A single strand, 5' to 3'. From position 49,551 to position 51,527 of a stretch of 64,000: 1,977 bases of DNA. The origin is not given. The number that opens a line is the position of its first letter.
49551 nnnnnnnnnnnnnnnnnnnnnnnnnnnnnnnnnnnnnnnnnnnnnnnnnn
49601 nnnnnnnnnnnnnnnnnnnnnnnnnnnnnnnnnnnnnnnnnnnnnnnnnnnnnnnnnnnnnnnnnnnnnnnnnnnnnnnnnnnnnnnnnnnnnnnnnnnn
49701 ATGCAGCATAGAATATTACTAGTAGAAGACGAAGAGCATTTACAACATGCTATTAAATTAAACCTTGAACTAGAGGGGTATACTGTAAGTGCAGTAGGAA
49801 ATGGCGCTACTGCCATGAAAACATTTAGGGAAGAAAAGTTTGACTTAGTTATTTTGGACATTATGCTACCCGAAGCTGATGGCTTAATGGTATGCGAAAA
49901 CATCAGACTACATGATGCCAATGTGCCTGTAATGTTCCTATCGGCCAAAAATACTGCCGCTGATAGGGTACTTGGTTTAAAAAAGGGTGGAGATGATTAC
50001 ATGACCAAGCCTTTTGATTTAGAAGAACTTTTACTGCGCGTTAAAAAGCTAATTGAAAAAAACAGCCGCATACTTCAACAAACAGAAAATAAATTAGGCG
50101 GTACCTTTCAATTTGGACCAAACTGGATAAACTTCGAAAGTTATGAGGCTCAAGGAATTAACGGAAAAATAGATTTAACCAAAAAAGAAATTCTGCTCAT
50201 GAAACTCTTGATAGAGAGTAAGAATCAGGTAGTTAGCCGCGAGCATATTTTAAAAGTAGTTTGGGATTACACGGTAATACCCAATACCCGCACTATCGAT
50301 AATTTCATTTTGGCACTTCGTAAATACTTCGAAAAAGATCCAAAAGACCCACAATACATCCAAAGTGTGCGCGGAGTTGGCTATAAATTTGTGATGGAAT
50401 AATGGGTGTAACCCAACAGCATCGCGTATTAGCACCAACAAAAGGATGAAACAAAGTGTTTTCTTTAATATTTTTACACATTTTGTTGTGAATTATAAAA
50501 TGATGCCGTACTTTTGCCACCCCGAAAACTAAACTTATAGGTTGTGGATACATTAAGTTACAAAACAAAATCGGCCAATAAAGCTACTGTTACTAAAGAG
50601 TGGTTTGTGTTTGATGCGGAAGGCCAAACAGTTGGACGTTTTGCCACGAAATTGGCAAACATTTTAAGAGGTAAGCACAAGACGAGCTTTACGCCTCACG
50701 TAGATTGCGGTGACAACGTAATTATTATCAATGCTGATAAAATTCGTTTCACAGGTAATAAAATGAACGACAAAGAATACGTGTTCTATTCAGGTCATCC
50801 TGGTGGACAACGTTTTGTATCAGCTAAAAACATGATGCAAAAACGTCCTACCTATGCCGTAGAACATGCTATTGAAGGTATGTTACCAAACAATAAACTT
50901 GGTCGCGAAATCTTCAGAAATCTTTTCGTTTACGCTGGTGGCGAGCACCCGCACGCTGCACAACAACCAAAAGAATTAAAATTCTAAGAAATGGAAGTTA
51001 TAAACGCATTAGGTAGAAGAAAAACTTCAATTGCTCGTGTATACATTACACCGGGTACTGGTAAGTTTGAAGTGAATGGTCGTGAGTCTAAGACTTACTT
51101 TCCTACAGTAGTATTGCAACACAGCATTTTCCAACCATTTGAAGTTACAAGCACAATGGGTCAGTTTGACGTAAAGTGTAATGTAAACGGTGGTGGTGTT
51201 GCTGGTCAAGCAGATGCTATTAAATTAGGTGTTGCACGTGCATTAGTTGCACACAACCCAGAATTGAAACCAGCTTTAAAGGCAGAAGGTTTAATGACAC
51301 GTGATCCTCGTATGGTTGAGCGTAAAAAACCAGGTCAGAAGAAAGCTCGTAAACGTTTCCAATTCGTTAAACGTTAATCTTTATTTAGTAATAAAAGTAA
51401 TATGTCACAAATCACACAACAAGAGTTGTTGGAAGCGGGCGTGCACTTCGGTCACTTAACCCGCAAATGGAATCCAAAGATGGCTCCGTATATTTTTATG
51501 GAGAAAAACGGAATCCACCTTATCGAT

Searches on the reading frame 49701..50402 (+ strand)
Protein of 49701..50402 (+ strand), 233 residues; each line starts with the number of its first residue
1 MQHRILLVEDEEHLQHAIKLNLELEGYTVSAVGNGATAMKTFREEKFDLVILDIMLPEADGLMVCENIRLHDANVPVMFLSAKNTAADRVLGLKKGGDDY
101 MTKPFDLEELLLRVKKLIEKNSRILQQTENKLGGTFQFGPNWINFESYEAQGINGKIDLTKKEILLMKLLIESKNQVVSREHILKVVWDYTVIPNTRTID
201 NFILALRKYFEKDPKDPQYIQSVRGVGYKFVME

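Call 49: search_protein_families(library=pfam, proteins=[window:49701-50402:+], max_evalue=0.00001)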
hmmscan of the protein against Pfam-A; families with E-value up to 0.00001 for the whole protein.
window:49701-50402:+ (233 aa): 2 families
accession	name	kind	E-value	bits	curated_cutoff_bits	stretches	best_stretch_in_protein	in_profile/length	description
PF00072.30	Response_reg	-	9.6e-29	100.2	30.2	1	5-114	1-110/111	Response regulator receiver domain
PF00486.34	Trans_reg_C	-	5.8e-23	81.2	26.2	1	156-230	3-77/77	Transcriptional regulatory protein, C terminal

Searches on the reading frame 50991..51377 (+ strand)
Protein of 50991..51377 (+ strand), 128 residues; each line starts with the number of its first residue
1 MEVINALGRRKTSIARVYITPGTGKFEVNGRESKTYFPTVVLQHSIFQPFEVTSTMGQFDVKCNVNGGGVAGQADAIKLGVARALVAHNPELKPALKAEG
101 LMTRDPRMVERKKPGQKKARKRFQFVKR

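Call 50: search_protein_families(library=pfam, proteins=[window:50991-51377:+], max_evalue=0.00001)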
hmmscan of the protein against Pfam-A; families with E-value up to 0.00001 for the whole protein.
window:50991-51377:+ (128 aa): 1 family
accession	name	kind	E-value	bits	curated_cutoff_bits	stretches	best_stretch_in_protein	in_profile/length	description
PF00380.25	Ribosomal_S9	-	8.2e-51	172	22.5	1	8-128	1-121/121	Ribosomal protein S9/S16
